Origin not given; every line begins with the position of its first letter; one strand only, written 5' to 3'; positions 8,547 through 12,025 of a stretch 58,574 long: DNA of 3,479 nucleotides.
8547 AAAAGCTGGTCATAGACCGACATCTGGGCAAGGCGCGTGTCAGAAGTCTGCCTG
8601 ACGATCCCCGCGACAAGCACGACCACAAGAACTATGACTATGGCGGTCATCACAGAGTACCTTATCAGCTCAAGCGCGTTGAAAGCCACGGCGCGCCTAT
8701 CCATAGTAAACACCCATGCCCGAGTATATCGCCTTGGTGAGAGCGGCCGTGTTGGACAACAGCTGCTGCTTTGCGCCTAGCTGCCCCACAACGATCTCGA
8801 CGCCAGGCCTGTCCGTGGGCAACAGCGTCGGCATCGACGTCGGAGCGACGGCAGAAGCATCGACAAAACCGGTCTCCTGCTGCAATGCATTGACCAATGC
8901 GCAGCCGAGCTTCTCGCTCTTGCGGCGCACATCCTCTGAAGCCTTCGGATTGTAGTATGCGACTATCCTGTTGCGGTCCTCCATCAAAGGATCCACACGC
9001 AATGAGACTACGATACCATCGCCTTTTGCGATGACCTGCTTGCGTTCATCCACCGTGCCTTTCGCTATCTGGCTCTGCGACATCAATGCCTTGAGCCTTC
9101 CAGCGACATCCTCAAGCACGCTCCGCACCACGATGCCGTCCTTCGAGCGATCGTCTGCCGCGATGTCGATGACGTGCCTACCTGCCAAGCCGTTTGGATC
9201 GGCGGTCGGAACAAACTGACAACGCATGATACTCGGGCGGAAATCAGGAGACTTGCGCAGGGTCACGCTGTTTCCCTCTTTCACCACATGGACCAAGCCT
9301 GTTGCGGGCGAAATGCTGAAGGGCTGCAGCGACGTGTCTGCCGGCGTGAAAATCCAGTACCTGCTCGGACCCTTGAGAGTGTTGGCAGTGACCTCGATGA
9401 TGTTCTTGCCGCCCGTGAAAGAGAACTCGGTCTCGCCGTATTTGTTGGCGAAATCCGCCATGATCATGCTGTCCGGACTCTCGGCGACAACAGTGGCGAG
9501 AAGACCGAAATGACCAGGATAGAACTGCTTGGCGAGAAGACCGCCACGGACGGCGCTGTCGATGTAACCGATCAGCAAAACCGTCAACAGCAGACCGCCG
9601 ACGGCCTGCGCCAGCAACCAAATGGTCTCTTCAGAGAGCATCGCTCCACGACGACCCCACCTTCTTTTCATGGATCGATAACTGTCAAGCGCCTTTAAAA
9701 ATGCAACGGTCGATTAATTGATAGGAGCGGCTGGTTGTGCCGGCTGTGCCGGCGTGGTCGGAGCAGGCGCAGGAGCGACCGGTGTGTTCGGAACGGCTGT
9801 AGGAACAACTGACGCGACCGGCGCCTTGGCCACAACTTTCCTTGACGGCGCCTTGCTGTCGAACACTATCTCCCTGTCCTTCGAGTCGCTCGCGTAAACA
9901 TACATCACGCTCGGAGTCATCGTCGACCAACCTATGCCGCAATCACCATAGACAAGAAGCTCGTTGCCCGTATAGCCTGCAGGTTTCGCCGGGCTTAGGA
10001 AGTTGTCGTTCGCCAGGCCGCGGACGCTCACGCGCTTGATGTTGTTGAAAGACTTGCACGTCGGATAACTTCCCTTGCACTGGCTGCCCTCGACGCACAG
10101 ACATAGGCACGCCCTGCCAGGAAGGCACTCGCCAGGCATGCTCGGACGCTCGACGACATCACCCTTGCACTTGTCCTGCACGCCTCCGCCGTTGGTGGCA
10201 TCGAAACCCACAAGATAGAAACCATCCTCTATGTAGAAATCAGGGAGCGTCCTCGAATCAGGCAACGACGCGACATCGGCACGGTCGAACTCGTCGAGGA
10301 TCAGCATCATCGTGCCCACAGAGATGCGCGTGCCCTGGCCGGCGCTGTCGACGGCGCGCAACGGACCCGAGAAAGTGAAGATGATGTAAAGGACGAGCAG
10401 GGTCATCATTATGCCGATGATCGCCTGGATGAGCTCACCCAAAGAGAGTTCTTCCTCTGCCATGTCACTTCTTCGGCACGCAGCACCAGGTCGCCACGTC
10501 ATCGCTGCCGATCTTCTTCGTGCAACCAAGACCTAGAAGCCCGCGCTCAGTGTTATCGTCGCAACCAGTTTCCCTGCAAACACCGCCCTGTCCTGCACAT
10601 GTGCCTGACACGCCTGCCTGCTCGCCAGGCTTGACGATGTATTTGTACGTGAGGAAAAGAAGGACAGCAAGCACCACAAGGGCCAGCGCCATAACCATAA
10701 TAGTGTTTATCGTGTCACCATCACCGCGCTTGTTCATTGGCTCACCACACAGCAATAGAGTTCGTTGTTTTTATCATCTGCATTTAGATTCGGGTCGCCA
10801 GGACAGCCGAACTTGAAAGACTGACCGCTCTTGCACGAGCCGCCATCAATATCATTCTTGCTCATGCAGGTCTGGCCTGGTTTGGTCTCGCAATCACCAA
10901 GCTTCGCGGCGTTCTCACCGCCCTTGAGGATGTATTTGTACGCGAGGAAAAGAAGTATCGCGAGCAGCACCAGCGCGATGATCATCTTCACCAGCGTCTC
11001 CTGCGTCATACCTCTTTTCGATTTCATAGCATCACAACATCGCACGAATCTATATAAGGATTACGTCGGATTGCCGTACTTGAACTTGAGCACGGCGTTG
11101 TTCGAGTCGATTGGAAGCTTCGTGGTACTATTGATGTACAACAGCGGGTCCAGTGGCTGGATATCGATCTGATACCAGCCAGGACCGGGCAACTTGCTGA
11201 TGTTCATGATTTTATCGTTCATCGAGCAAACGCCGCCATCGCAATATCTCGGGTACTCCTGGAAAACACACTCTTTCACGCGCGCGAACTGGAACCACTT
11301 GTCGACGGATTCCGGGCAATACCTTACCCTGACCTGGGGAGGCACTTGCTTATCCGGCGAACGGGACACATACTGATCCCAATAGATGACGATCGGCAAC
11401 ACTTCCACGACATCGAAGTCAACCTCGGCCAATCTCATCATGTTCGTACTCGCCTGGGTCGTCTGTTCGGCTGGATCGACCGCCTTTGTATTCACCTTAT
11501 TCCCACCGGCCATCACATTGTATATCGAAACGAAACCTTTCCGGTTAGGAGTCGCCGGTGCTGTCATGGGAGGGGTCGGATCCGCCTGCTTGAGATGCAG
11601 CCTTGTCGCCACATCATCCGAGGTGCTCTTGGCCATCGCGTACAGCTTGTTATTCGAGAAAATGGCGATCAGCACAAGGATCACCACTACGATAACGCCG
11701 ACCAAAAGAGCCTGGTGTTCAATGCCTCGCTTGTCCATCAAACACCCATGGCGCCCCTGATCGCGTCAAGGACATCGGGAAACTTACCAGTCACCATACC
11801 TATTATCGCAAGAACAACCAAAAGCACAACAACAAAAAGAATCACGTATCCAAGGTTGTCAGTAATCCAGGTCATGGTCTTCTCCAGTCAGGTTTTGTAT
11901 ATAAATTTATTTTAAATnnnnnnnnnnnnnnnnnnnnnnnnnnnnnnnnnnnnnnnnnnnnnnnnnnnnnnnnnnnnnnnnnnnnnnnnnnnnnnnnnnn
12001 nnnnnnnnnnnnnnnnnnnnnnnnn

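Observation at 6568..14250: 14-gene array in which every product starts like an archaeal prepilin, with no assembly machinery in sight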

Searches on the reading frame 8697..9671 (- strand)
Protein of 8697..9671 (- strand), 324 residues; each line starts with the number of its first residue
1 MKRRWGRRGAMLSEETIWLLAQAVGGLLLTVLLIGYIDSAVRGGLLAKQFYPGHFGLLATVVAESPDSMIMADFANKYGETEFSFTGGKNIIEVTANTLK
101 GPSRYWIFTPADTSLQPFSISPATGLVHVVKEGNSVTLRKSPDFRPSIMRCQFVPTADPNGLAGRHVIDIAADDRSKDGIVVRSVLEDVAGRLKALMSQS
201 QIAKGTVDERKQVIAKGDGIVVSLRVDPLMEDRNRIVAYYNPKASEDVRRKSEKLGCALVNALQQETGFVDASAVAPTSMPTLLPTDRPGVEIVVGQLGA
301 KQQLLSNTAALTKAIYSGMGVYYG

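Call 9: search_protein_families(library=pfam, max_evalue=0.1, proteins=[window:8697-9671:-])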
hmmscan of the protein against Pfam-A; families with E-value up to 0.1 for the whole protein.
window:8697-9671:- (324 aa): 1 family
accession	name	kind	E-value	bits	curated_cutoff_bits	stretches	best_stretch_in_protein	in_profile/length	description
PF15757.10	Amelotin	-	0.044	13.8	27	0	6-40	93-127/195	Amelotin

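Call 10: search_protein_families(library=ncbifam, max_evalue=1, proteins=[window:8697-9671:-])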
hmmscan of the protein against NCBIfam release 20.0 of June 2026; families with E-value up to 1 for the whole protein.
window:8697-9671:- (324 aa): 0 families

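Call 36: search_solved_structures(query=A5, max_evalue=10, show_alignments=2)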
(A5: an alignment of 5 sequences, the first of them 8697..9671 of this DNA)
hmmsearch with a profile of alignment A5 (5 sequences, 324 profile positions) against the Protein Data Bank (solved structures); distinct sequences matched with E-value up to 10: 2.
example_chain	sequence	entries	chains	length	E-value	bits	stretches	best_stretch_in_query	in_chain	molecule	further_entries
5tl5_H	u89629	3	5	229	1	11.9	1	71-105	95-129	M2177 HEAVY CHAIN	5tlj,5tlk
9eht_B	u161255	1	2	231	1.6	11.2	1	65-105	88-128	heavy chain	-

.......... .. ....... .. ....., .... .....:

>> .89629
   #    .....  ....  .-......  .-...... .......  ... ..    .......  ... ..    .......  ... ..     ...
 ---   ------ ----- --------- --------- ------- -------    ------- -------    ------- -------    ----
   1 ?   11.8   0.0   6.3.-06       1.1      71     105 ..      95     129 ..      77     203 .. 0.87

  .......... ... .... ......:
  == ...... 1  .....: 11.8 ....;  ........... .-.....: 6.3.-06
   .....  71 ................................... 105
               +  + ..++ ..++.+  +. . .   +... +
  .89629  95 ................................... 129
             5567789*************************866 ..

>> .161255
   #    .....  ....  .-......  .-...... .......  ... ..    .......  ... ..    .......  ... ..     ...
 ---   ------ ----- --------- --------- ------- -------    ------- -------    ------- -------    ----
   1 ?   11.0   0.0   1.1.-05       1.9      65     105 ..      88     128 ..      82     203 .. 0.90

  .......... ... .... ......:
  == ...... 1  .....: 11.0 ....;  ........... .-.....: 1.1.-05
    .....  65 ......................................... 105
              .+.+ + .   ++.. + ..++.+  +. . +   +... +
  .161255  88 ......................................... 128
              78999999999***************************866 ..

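Call 39: find_homologous_proteins(query=A5, max_evalue=0.001)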
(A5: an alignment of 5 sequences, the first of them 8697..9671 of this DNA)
Query A5 (5 sequences) (324 aa, profile of the alignment): 12 proteins with E <= 0.001 among 8000 candidates.
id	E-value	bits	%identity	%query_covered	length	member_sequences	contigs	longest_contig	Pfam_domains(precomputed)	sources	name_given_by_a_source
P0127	2.1e-157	542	55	100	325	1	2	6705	-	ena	-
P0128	4.4e-147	508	100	97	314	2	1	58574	-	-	-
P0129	3.7e-83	298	49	100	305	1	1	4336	-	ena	-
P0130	2.7e-80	288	53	79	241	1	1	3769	-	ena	-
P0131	2.9e-72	262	32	18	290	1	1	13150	-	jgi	-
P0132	7.0e-13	67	-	-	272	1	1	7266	-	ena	-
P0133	2.4e-11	62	29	14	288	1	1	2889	-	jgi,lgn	-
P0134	3.2e-11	61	20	60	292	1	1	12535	-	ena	-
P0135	1.4e-10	59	23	42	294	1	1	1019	-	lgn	-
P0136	1.7e-8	52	29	11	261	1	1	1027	-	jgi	jgi:hypothetical protein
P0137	1.3e-7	49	-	-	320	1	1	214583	-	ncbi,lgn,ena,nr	ncbi:MAG: hypothetical protein OXR66_06020 [Candidatus Woesearchaeota archaeon]|nr:hypothetical prot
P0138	2.1e-4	39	-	-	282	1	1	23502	-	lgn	-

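Call 50: predict_structure(alignment_id=A6)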
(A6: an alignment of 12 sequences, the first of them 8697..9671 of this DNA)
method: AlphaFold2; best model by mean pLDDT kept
length: 324 residues; sequences in the alignment: 12
mean_pLDDT: 63.5   pTM: 0.54
mean pLDDT of the five models: 63.5, 61.8, 61.5, 60.8, 57.0
residues with pLDDT >= 90: 22; 70-90: 131; 50-70: 48; < 50: 123
segments of 3 or more residues with pLDDT < 50: 1-12, 37-82, 86-92, 99-101, 103-147, 230-234, 270-273
pLDDT, mean of each block of 10 residues (from residue 1): 40 67 78 55 36 37 36 40 48 51 46 40 29 32 48 79 85 62 84 86 88 88 76 65 90 88 70 61 86 72 73 89 85
secondary structure, 60 per line:
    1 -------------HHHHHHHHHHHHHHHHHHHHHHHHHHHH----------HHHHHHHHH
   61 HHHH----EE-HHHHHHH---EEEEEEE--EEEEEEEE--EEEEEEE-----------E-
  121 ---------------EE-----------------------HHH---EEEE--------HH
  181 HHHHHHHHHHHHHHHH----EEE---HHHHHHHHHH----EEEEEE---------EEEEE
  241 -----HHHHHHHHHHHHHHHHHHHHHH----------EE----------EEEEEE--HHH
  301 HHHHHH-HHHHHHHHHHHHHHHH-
elements in order: H14-41 H52-64 H72-78 E82-88 E91-98 E101-107 E167-170 H179-196 E201-203 H207-216 E221-226 E236-240 H246-267 E290-295 H298-306 H308-323

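Call 54: fold_search(model_id=the predicted structure, library=pdb)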
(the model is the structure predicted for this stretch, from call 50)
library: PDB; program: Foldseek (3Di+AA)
matches with E <= 10: 998; with E <= 0.001: 4
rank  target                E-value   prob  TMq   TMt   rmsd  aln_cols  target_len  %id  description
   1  4rn7                  3.6e-05  1.00  0.36  0.58   4.7       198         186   14  The crystal structure of N-acetylmuramoyl-L-alanine amidase from Clostridium difficile 630 (released 2014-11-05)
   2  4lq6                  9.2e-05  1.00  0.37  0.53   5.6       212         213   14  Crystal structure of Rv3717 reveals a novel amidase from M. tuberculosis (released 2013-12-04)
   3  7agm_B                1.8e-04  1.00  0.39  0.56   5.3       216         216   13  Crystal structure of the N-acetylmuramyl-L-alanine amidase, Ami1, from Mycobacterium smegmatis (released 2020-11-18)
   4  7agm_A                2.5e-04  1.00  0.39  0.54   5.4       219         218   14  Crystal structure of the N-acetylmuramyl-L-alanine amidase, Ami1, from Mycobacterium smegmatis (released 2020-11-18)
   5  2gfq_B                8.1e-03  0.96  0.27  0.31   7.8       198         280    9  Structure of Protein of Unknown Function PH0006 from Pyrococcus horikoshii (released 2006-04-25)
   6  8uav_A                8.1e-03  0.63  0.21  0.28  20.0       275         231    9  Cryo-EM Structure of Brucella Abortus Lumazine Synthase (BLS) Engineered with Shiga Toxin I subunit B (Stx1B) (released 2025-03-26)
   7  2gfq_C                2.6e-02  0.93  0.30  0.34   7.3       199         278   10  Structure of Protein of Unknown Function PH0006 from Pyrococcus horikoshii (released 2006-04-25)
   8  9yl5_C                2.9e-02  0.72  0.21  0.36  11.1       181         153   10  Crystal Structure of 6,7-dimethyl-8-ribityllumazine synthase from Bordetella pertussis in complex with 5-amino-6-(D-ri (released 2025-10-22)
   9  4oko_C                3.7e-02  0.97  0.33  0.38   5.5       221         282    8  Crystal structure of Francisella tularensis REP34 (Rapid Encystment Phenotype Protein 34 KDa) (released 2014-09-24)
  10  5zby                  4.6e-02  0.77  0.24  0.43   8.7       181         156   13  Crystal structure of a [NiFe] hydrogenase maturation protease HycI from Thermococcus kodakarensis KOD1 (released 2018-03-28)
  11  9yl5_B                4.6e-02  0.60  0.21  0.35  11.1       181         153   10  Crystal Structure of 6,7-dimethyl-8-ribityllumazine synthase from Bordetella pertussis in complex with 5-amino-6-(D-ri (released 2025-10-22)
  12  3mk3_1                4.9e-02  0.63  0.21  0.37  11.6       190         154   12  Crystal structure of Lumazine synthase from Salmonella typhimurium LT2 (released 2011-02-02)
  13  9yl5_A                4.9e-02  0.60  0.21  0.35  11.3       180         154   10  Crystal Structure of 6,7-dimethyl-8-ribityllumazine synthase from Bordetella pertussis in complex with 5-amino-6-(D-ri (released 2025-10-22)
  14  4oko_B                5.2e-02  0.92  0.32  0.35   6.0       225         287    9  Crystal structure of Francisella tularensis REP34 (Rapid Encystment Phenotype Protein 34 KDa) (released 2014-09-24)
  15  8uaw_A                5.2e-02  0.41  0.19  0.24  10.8       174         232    9  Cryo-EM Structure of Brucella Abortus Lumazine Synthase (BLS) Engineered with Shiga Toxin II subunit B (Stx2B) (released 2025-03-26)
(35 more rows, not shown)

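Call 103: search_protein_families(library=pfam, alignment_id=A9, max_evalue=0.01)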
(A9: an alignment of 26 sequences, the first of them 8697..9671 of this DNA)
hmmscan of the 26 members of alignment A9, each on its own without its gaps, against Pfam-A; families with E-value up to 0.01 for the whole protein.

A. member 1, window:8697-9671:- (324 aa): 0 families

B. families by the number of members that match (of 26 scanned): 2 families
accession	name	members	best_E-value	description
PF01520.23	Amidase_3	7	3.2e-18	N-acetylmuramoyl-L-alanine amidase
PF11860.13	Muramidase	1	1.9e-35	N-acetylmuramidase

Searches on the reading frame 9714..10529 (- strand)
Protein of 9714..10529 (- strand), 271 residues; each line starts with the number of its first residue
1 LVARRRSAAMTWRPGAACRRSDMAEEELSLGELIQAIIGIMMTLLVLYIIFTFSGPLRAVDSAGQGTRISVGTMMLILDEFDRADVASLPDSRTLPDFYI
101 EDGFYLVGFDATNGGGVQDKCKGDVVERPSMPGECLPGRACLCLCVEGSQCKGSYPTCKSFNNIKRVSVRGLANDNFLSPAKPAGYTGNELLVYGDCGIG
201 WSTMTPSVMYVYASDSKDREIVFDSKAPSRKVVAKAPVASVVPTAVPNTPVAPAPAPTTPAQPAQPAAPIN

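Call 7: search_protein_families(library=pfam, max_evalue=1, proteins=[window:9714-10529:-])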
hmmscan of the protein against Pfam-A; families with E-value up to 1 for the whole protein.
window:9714-10529:- (271 aa): 0 families

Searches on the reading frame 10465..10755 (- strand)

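Call 7: search_protein_families(library=pfam, max_evalue=1, proteins=[window:10465-10755:-])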
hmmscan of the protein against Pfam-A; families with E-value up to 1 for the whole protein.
window:10465-10755:- (96 aa): 3 families
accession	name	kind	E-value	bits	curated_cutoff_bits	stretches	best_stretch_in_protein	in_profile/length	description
PF16996.10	Asp4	-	0.019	15.6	27.7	1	8-34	24-50/55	Accessory secretory protein Sec Asp4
PF00822.25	PMP22_Claudin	-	0.058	13.8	26.7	1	15-65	68-118/161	PMP-22/EMP/MP20/Claudin family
PF06024.17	Orf78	-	0.25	12.1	29.4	1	13-42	58-87/101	Orf78 (ac78)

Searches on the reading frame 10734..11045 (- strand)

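Call 7: search_protein_families(library=pfam, max_evalue=1, proteins=[window:10734-11045:-])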
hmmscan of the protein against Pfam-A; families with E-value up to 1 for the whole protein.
window:10734-11045:- (103 aa): 1 family
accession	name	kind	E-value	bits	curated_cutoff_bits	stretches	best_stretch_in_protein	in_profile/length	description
PF15851.11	DUF4723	-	0.11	13.1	27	1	51-70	25-44/82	Domain of unknown function (DUF4723)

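Call 10: search_protein_families(library=ncbifam, max_evalue=1, proteins=[window:10734-11045:-])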
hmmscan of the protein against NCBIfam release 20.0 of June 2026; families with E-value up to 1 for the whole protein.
window:10734-11045:- (103 aa): 2 families
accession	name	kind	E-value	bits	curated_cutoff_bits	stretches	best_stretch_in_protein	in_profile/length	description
NF038277.1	accessory_MacP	equivalog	0.022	15.2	45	1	8-36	67-95/98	cell wall synthase accessory phosphoprotein MacP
NF040999.1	pilin_ComGC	equivalog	0.25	11.6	75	1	17-48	5-36/84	competence type IV pilus major pilin ComGC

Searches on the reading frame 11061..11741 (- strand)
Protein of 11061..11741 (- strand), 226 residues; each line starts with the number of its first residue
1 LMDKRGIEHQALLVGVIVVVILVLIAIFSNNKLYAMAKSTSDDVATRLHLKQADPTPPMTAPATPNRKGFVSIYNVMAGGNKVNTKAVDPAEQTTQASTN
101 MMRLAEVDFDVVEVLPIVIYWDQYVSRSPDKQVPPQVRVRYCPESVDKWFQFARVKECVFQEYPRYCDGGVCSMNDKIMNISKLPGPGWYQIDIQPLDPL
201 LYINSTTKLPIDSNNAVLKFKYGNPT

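Call 7: search_protein_families(library=pfam, max_evalue=1, proteins=[window:11061-11741:-])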
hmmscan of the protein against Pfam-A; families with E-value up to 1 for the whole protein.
window:11061-11741:- (226 aa): 1 family
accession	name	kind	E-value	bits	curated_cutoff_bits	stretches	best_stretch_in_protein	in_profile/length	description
PF12911.12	OppC_N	-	0.054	13.8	23.9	1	9-28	13-32/53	N-terminal TM domain of oligopeptide transport permease C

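Call 10: search_protein_families(library=ncbifam, max_evalue=1, proteins=[window:11061-11741:-])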
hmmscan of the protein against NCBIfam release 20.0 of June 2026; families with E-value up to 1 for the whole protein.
window:11061-11741:- (226 aa): 0 families

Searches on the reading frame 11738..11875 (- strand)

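Call 7: search_protein_families(library=pfam, max_evalue=1, proteins=[window:11738-11875:-])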
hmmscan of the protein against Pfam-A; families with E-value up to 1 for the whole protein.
window:11738-11875:- (45 aa): 2 families
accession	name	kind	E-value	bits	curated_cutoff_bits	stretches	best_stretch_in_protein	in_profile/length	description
PF24432.1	DUF7555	-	0.15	12.5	28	1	3-31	7-35/133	Family of unknown function (DUF7555)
PF12911.12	OppC_N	-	0.39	11.1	23.9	1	8-26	15-33/53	N-terminal TM domain of oligopeptide transport permease C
